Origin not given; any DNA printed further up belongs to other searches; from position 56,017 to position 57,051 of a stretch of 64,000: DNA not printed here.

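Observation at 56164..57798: Response regulator whose output is two tandem copies of an unassigned ~172-aa module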

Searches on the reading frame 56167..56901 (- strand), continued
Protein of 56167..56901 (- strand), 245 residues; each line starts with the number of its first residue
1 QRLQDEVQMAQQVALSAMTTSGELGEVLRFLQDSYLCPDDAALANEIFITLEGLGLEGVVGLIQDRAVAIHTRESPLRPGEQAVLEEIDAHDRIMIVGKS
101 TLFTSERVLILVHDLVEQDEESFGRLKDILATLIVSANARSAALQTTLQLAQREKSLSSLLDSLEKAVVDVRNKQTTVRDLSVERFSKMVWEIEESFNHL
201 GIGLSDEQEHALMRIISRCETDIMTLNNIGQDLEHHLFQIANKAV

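Call 40: find_encoding_contigs(protein=P0265, flank=6000, max_places=1)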
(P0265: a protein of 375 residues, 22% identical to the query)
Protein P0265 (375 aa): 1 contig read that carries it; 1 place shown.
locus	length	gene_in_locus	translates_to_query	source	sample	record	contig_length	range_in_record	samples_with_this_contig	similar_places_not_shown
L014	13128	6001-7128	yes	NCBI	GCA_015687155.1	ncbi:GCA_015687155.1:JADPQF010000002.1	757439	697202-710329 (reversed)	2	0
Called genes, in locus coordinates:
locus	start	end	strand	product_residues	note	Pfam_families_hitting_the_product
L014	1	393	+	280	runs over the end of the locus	PF00581:Rhodanese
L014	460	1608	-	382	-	-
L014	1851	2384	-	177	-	PF13411:MerR_1, PF00376:MerR, PF09278:MerR-DNA-bind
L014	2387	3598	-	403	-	-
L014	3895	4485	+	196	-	PF02627:CMD (faint)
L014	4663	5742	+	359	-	PF03480:DctP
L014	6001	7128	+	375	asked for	PF00072:Response_reg, PF23198:PDE8A_N (faint)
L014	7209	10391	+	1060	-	PF00989:PAS, PF13426:PAS_9, PF08447:PAS_3, PF00989:PAS (weak), PF08447:PAS_3, PF00512:HisKA, PF02518:HATPase_c, PF00072:Response_reg, +1 more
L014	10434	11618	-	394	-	PF00015:MCPsignal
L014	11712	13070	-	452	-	PF06808:DctM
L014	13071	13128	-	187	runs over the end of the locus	PF04290:DctQ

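Call 41: find_encoding_contigs(protein=P0217, flank=6000, max_places=1)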
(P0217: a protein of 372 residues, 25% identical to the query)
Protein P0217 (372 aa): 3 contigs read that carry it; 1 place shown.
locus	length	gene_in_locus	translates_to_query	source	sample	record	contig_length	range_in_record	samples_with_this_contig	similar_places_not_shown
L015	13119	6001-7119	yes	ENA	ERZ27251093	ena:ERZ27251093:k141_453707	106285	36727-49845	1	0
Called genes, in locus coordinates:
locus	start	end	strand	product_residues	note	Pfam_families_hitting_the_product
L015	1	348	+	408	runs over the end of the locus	PF00109:ketoacyl-synt, PF02801:Ketoacyl-synt_C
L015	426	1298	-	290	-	-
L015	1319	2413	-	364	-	PF00072:Response_reg, PF00990:GGDEF, PF24898:GGDEF_GdpP (weak)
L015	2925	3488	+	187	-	-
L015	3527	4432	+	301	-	PF08668:HDOD, PF01966:HD (weak)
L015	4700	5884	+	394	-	PF00909:Ammonium_transp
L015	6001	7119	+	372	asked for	PF00072:Response_reg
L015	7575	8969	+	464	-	PF00919:UPF0004, PF04055:Radical_SAM, PF01938:TRAM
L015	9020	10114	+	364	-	PF02562:PhoH, PF13245:AAA_19 (weak), PF13604:AAA_30 (weak)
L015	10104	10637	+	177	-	PF02130:YbeY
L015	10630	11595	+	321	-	PF21917:NMB0537_N, PF00571:CBS (weak), PF03471:CorC_HlyC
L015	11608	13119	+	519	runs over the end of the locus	PF20154:LNT_N, PF00795:CN_hydrolase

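Call 42: find_encoding_contigs(protein=P0176, flank=6000, max_places=1)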
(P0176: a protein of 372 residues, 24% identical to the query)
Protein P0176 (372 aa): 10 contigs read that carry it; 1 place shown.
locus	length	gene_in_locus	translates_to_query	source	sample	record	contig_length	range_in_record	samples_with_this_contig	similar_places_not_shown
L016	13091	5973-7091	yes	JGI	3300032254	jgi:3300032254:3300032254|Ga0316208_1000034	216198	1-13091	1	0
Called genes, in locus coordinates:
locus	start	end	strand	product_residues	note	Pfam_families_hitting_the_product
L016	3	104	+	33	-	?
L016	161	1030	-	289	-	-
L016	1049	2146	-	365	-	PF00072:Response_reg, PF00990:GGDEF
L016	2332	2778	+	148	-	PF03625:DUF302 (weak)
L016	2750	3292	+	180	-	-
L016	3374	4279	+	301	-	PF08668:HDOD, PF01966:HD (weak)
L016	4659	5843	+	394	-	PF00909:Ammonium_transp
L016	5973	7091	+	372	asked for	PF00072:Response_reg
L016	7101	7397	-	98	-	-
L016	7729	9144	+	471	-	PF00919:UPF0004, PF04055:Radical_SAM, PF01938:TRAM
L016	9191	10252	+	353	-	PF02562:PhoH, PF13245:AAA_19 (weak), PF13604:AAA_30 (weak)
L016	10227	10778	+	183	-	PF02130:YbeY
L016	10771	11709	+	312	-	PF21917:NMB0537_N, PF00571:CBS (weak), PF03471:CorC_HlyC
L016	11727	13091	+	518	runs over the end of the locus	PF20154:LNT_N, PF00795:CN_hydrolase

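Call 65: search_protein_families(library=pfam, proteins=[L010:3301-5544:+, L010:7207-8022:+, L011:3307-5547:+, L011:6852-7667:+, L012:2226-5477:+, L012:7125-8852:+, L009:1736-3091:+, L009:4892-7750:-], max_evalue=0.00001)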
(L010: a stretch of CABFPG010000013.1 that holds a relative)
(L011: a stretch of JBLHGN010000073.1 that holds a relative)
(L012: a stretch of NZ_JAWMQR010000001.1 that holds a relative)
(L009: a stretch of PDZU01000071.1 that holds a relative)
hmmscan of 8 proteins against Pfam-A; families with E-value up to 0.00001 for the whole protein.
L010:3301-5544:+ (747 aa): 8 families
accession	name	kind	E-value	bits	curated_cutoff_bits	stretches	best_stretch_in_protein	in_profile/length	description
PF13426.13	PAS_9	-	7.9e-25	87.6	27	1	259-361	2-103/103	PAS domain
PF08447.18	PAS_3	-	3e-22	79.1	25.6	1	147-234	2-89/89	PAS fold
PF02518.31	HATPase_c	-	6.8e-20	72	26.4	1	487-604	6-109/111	Histidine kinase-, DNA gyrase B-, and HSP90-like ATPase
PF08448.16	PAS_4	-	1.8e-14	54.4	23.1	1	260-363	7-109/110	PAS fold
PF00072.30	Response_reg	-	1.1e-13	51.8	30.2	1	629-736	1-110/111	Response regulator receiver domain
PF00989.32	PAS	-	2.4e-13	50.5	22.6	1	253-359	6-113/113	PAS fold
PF00512.31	HisKA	-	5.9e-09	36.3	26.9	1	379-437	3-62/66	His Kinase A (phospho-acceptor) domain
PF13188.13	PAS_8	-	3.2e-06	27.3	21.8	0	258-293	11-43/65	PAS domain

L010:7207-8022:+ (271 aa): 2 families
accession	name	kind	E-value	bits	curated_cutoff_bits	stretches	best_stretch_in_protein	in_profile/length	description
PF01149.29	Fapy_DNA_glyco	-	2.4e-37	128.6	25.5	1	1-115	1-117/117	Formamidopyrimidine-DNA glycosylase N-terminal domain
PF06831.19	H2TH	-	6.7e-30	103.4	34.7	1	131-221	1-91/93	Formamidopyrimidine-DNA glycosylase H2TH domain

L011:3307-5547:+ (746 aa): 7 families
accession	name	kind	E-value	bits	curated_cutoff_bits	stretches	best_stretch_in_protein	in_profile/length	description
PF13426.13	PAS_9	-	3e-24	85.7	27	1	262-364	2-103/103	PAS domain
PF08447.18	PAS_3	-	7.8e-20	71.4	25.6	1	150-236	2-88/89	PAS fold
PF02518.31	HATPase_c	-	6.3e-19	68.9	26.4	1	489-607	5-109/111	Histidine kinase-, DNA gyrase B-, and HSP90-like ATPase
PF00072.30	Response_reg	-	1.3e-13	51.5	30.2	1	632-739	1-110/111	Response regulator receiver domain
PF00512.31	HisKA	-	8.6e-10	39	26.9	1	382-440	3-62/66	His Kinase A (phospho-acceptor) domain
PF08448.16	PAS_4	-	5.4e-09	36.7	23.1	0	263-366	7-109/110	PAS fold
PF00989.32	PAS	-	2.6e-08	34.3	22.6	0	257-362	7-113/113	PAS fold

L011:6852-7667:+ (271 aa): 2 families
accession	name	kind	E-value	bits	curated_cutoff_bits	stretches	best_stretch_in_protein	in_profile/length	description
PF01149.29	Fapy_DNA_glyco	-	2e-36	125.6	25.5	1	1-115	1-117/117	Formamidopyrimidine-DNA glycosylase N-terminal domain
PF06831.19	H2TH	-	2.4e-29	101.6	34.7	1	131-221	1-91/93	Formamidopyrimidine-DNA glycosylase H2TH domain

L012:2226-5477:+ (1083 aa): 7 families
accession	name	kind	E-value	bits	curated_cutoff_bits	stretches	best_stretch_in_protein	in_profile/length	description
PF08447.18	PAS_3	-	3.9e-72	239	25.6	4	338-425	2-89/89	PAS fold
PF00989.32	PAS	-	4.2e-26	91.6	22.6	2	30-128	9-108/113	PAS fold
PF02518.31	HATPase_c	-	6.8e-26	91.3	26.4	1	823-931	2-108/111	Histidine kinase-, DNA gyrase B-, and HSP90-like ATPase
PF13426.13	PAS_9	-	1.7e-22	80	27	1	34-135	4-103/103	PAS domain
PF00072.30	Response_reg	-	1.5e-20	73.8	30.2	1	961-1072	1-109/111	Response regulator receiver domain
PF00512.31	HisKA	-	3.6e-19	69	26.9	1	711-777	1-66/66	His Kinase A (phospho-acceptor) domain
PF08448.16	PAS_4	-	4.1e-17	62.8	23.1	1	35-136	8-108/110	PAS fold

L012:7125-8852:+ (575 aa): 3 families
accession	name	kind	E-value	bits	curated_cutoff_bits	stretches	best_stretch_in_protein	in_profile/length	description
PF02775.26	TPP_enzyme_C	-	3.9e-29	101.8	21.9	1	393-544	1-151/151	Thiamine pyrophosphate enzyme, C-terminal TPP binding domain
PF02776.23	TPP_enzyme_N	-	3.9e-27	94.8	26.8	1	4-111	2-107/119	Thiamine pyrophosphate enzyme, N-terminal TPP binding domain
PF00205.28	TPP_enzyme_M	-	1.5e-23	83.4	30.4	1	194-330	1-137/137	Thiamine pyrophosphate enzyme, central domain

L009:1736-3091:+ (451 aa): 2 families
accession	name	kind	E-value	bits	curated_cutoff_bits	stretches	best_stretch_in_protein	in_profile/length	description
PF02518.31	HATPase_c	-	2.9e-25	89.3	26.4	1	316-438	2-110/111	Histidine kinase-, DNA gyrase B-, and HSP90-like ATPase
PF00512.31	HisKA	-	1.9e-19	69.9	26.9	1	201-269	1-66/66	His Kinase A (phospho-acceptor) domain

L009:4892-7750:- (952 aa): 8 families
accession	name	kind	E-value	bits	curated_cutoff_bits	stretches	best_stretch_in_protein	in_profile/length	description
PF13181.12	TPR_8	-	1.7e-17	62.4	25.7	0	887-918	1-32/34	Tetratricopeptide repeat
PF13424.12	TPR_12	-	2.7e-14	53.5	30.1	0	757-831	2-75/77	Tetratricopeptide repeat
PF13174.12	TPR_6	-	5.6e-13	49.1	26.3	0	888-918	1-31/33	Tetratricopeptide repeat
PF13374.12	TPR_10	-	2.9e-10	40.2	27.5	0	757-789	1-33/42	Tetratricopeptide repeat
PF13191.12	AAA_16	-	2.5e-08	35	32.6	1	247-397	1-131/167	AAA ATPase domain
PF05729.18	NACHT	-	7.8e-08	32.8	26.7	1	272-409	1-132/167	NACHT domain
PF13432.12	TPR_16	-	5e-07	30.5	32.7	0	851-918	4-62/65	Tetratricopeptide repeat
PF12968.13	DUF3856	-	9.6e-06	26.1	27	0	856-920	67-133/143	Domain of Unknown Function (DUF3856)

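Call 74: search_protein_families(library=pfam, proteins=[P0241, P0235, P0265, P0047, P0010, P0009, P0014], max_evalue=1)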
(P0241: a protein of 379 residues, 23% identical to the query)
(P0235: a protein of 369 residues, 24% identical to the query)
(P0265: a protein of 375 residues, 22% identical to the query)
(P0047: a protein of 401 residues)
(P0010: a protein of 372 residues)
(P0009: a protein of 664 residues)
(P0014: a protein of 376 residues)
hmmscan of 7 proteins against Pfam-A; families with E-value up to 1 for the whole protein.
P0241 (379 aa): 4 families
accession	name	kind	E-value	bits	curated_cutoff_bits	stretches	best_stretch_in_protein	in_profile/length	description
PF00072.30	Response_reg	-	1.4e-27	96.5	30.2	1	8-121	1-110/111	Response regulator receiver domain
PF20161.5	VpsR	-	0.018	15.2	23.7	0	22-55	24-57/121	VpsR domain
PF05917.16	DUF874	-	0.11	12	21.9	1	305-360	182-237/398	Helicobacter pylori protein of unknown function (DUF874)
PF22226.1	Mre11_C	-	0.13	12.9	27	0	158-174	19-35/44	Mre11 C-terminal Rad50-binding domain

P0235 (369 aa): 1 family
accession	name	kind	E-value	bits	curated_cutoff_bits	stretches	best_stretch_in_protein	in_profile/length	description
PF00072.30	Response_reg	-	2.1e-21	76.6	30.2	1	6-113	1-110/111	Response regulator receiver domain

P0265 (375 aa): 5 families
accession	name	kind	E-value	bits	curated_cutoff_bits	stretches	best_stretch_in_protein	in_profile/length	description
PF00072.30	Response_reg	-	5e-21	75.4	30.2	1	8-116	3-110/111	Response regulator receiver domain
PF23198.2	PDE8A_N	-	3.2e-06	27.6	29.6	1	25-88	33-97/147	PDE8A-like, N-terminal domain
PF14257.11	DUF4349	-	0.042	13.6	27.7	1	142-213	106-178/213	Domain of unknown function (DUF4349)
PF17768.7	RecJ_OB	-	0.077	13.5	27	1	235-284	31-80/107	RecJ OB domain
PF09793.14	AD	-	0.41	11.1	23.4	0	278-322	2-46/90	Anticodon-binding domain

P0047 (401 aa): 2 families
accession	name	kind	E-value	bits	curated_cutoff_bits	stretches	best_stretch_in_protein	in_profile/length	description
PF00072.30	Response_reg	-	4.8e-29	101.2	30.2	1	34-144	1-110/111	Response regulator receiver domain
PF08559.15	Cut8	-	0.099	12.7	26.2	1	265-349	164-238/241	Cut8, nuclear proteasome tether protein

P0010 (372 aa): 2 families
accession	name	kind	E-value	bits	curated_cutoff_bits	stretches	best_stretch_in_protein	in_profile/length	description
PF00072.30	Response_reg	-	3.4e-24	85.6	30.2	1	7-118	1-110/111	Response regulator receiver domain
PF02743.24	dCache_1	-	0.044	13.7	45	1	131-237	18-118/240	Cache domain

P0009 (664 aa): 6 families
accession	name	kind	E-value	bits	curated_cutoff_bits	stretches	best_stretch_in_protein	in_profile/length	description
PF00072.30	Response_reg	-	7.1e-22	78.1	30.2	1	8-117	1-110/111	Response regulator receiver domain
PF23090.1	MBTPS1_4th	-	0.0025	17.7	27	0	146-202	50-107/275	MBTPS1, fourth GATase-like domain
PF21383.2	DPAGT1_ins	-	0.0041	17.6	27.1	0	162-182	4-24/43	DPAGT1 insertion domain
PF12614.13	RRF_GI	-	0.0094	16.5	26.8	0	352-382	75-105/126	Ribosome recycling factor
PF22737.1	NNH6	-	0.011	16.3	27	0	396-435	61-101/114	NACHT N-terminal Helical domain 6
PF10177.14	DUF2371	-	0.022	15.5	22.9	0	426-463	78-115/143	Uncharacterised conserved protein (DUF2371)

P0014 (376 aa): 4 families
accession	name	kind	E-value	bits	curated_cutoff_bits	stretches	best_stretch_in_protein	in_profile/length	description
PF00072.30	Response_reg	-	1.2e-25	90.2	30.2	1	7-117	1-110/111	Response regulator receiver domain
PF18042.7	ORF_12_N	-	0.013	16.4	26.7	1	119-189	12-86/94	ORF 12 gene product N-terminal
PF25496.1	URGCP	-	0.094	12.5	27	1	278-361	186-270/299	Up-regulator of cell proliferation-like domain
PF23198.2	PDE8A_N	-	0.12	12.7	29.6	1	27-85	34-93/147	PDE8A-like, N-terminal domain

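Call 75: list_cluster_members(proteins=[P0175, P0182, P0183, P0187, P0194, P0195, P0197, P0220, P0224, P0256])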
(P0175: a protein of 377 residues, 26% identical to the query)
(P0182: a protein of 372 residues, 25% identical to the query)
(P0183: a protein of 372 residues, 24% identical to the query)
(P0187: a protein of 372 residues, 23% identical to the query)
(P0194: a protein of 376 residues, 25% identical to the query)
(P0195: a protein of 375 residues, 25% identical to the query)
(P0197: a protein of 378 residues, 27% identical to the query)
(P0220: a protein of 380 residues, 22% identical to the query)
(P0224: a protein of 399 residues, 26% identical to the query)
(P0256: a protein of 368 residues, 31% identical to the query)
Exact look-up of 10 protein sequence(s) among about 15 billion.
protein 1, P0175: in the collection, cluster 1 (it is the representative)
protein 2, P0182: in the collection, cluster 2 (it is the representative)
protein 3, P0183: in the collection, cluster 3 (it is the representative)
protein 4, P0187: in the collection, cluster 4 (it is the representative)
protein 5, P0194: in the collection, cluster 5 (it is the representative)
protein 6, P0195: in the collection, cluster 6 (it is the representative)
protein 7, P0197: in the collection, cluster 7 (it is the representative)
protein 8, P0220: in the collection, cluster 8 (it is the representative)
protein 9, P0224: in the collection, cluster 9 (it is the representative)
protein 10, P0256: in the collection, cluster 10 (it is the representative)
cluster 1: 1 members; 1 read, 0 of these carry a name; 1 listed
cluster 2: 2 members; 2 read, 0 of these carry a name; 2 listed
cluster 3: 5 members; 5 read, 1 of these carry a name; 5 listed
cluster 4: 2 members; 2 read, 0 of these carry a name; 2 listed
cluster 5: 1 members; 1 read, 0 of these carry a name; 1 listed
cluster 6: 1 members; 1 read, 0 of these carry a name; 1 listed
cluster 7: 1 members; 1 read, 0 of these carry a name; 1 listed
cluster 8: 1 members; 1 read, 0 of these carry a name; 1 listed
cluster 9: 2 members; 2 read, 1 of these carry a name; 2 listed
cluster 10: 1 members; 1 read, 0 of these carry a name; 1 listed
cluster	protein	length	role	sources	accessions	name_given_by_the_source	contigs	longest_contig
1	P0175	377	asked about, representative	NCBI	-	-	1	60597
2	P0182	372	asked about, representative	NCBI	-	-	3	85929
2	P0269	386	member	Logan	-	-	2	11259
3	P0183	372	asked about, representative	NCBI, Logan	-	-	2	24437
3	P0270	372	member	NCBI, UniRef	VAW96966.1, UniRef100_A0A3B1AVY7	hypothetical protein MNBD_GAMMA23-1395 [hydrothermal vent metagenome] | Response regulatory domain-containing protein n=1 Tax=hydrothermal vent metagenome ...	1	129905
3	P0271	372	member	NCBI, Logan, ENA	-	-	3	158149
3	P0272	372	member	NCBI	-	-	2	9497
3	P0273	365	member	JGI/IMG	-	-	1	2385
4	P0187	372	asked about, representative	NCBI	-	-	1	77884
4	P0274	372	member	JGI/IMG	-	-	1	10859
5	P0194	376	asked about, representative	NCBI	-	-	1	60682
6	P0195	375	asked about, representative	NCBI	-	-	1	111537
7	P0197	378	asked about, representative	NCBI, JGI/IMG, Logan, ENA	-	-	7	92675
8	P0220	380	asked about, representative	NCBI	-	-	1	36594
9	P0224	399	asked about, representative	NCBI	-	-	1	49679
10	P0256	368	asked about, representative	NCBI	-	-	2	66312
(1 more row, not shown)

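Call 83: find_encoding_contigs(protein=P0022, flank=6000, max_places=1)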
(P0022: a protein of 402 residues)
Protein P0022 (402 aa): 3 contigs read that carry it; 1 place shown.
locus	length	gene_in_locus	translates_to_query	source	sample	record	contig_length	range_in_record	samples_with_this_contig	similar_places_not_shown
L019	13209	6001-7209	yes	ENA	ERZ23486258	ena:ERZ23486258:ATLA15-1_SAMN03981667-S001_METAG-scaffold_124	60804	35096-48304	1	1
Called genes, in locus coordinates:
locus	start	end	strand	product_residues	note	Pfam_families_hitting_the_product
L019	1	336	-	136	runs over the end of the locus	PF01479:S4, PF28601:HSP15_C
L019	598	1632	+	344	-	PF03280:Lipase_chap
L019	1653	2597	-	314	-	PF00561:Abhydrolase_1, PF01674:Lipase_2 (weak), PF02089:Palm_thioest (faint)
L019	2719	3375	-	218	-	PF00702:Hydrolase, PF12710:HAD, PF13419:HAD_2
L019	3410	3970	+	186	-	PF00293:NUDIX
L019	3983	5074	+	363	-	PF01594:AI-2E_transport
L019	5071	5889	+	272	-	PF00459:Inositol_P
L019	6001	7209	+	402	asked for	PF00072:Response_reg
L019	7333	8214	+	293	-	PF09995:MPAB_Lcp_cat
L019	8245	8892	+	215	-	PF00440:TetR_N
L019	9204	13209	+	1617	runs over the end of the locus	PF00069:Pkinase, PF07714:PK_Tyr_Ser-Thr, PF13191:AAA_16, PF00990:GGDEF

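Call 84: find_encoding_contigs(protein=P0224, flank=6000, max_places=1)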
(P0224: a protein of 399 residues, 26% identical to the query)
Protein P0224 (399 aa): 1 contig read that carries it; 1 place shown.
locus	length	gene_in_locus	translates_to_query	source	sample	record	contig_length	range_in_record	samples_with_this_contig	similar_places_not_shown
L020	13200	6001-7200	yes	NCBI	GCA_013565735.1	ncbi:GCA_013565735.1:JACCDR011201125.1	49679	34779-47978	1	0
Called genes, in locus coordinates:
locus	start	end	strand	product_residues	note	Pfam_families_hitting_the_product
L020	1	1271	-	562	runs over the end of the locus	PF18914:DUF5666 (weak)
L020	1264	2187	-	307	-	PF20112:DUF6502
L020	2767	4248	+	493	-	PF13729:TraF_2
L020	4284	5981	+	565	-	-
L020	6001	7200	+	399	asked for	PF00072:Response_reg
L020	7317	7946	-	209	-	PF02581:TMP-TENI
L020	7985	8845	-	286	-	PF08543:Phos_pyr_kin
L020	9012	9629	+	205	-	PF13590:DUF4136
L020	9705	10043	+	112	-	PF00543:P-II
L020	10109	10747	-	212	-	PF00484:Pro_CA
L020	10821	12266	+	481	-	PF00929:RNase_T, PF08411:ExoI_SH3, PF26016:ExoI_C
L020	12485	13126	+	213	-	PF01625:PMSR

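Call 85: find_encoding_contigs(protein=P0159, flank=6000, max_places=1)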
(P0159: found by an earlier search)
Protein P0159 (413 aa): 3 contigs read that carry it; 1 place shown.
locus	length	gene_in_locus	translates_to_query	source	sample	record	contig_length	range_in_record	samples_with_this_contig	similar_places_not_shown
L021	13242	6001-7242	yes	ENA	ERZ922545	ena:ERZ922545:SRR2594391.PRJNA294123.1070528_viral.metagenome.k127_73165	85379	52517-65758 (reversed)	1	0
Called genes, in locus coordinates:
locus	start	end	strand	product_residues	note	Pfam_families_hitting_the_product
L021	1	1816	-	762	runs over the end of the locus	PF23393:Beta-prop_WDR90_POC16_2nd (faint), PF00528:BPD_transp_1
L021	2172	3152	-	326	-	PF12849:PBP_like_2, PF13531:SBP_bac_11 (weak)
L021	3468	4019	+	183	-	PF04290:DctQ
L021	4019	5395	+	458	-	PF06808:DctM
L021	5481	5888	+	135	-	PF03061:4HBT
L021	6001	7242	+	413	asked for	PF00072:Response_reg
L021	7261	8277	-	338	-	PF10672:Methyltrans_SAM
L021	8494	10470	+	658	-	PF00999:Na_H_Exchanger, PF02254:TrkA_N, PF02080:TrkA_C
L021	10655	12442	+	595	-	PF08269:dCache_2, PF17200:sCache_2 (weak), PF00990:GGDEF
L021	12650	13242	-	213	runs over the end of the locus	PF00027:cNMP_binding, PF13545:HTH_Crp_2, PF00325:Crp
